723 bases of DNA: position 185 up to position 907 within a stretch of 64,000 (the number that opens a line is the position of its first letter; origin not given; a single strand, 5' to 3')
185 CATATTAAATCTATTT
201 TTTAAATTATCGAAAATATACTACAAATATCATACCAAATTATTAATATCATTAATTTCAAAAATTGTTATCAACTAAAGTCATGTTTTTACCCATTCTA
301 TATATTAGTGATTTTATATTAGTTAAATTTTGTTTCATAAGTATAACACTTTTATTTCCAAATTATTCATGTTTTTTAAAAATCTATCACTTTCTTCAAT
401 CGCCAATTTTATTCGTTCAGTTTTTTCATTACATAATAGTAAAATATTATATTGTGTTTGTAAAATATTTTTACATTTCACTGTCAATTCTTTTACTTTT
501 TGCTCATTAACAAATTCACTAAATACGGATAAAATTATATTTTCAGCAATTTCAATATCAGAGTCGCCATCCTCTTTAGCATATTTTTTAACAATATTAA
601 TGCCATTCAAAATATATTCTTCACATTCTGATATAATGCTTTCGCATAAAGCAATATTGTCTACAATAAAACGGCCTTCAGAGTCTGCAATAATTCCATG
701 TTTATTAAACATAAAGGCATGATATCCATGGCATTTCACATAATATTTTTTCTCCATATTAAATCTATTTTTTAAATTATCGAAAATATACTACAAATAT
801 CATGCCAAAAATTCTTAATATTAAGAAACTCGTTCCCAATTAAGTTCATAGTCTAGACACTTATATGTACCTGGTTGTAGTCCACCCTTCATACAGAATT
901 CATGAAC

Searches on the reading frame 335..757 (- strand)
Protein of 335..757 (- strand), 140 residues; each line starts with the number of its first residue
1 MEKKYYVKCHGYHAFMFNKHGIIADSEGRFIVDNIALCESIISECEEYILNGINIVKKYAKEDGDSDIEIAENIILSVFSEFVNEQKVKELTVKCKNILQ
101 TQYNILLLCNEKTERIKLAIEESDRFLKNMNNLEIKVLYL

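Call 48: search_protein_families(library=pfam, alignment_id=A3, max_evalue=0.001)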
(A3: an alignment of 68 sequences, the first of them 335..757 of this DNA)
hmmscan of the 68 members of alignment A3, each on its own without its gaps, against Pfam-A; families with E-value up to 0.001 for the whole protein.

A. member 1, window:335-757:- (140 aa): 0 families

B. families by the number of members that match (of 68 scanned): 41 families (the first 25 are shown)
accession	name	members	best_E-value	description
PF00149.33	Metallophos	2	1.4e-13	Calcineurin-like phosphoesterase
PF12850.12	Metallophos_2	2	1.9e-09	Calcineurin-like phosphoesterase superfamily domain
PF00574.28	CLP_protease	1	3.5e-64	Clp protease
PF05838.17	Glyco_hydro_108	1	2.1e-22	Glycosyl hydrolase 108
PF01145.31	Band_7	1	2.8e-22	SPFH domain / Band 7 family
PF13455.12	MUG113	1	4e-16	Meiotically up-regulated gene 113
PF04542.20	Sigma70_r2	1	1e-15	Sigma-70 region 2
PF14216.11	DUF4326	1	1.3e-13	Domain of unknown function (DUF4326)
PF04545.22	Sigma70_r4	1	1.4e-13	Sigma-70, region 4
PF09374.15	PG_binding_3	1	1.7e-13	Predicted Peptidoglycan domain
PF10544.15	T5orf172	1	9.7e-13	T5orf172 domain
PF13304.12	AAA_21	1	1.3e-11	AAA domain, putative AbiEii toxin, Type IV TA system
PF03104.25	DNA_pol_B_exo1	1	3.3e-11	DNA polymerase family B, exonuclease domain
PF02463.25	SMC_N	1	9.1e-11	RecF/RecN/SMC N terminal domain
PF07659.16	DUF1599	1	3.5e-10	Nucleotide modification associated domain 1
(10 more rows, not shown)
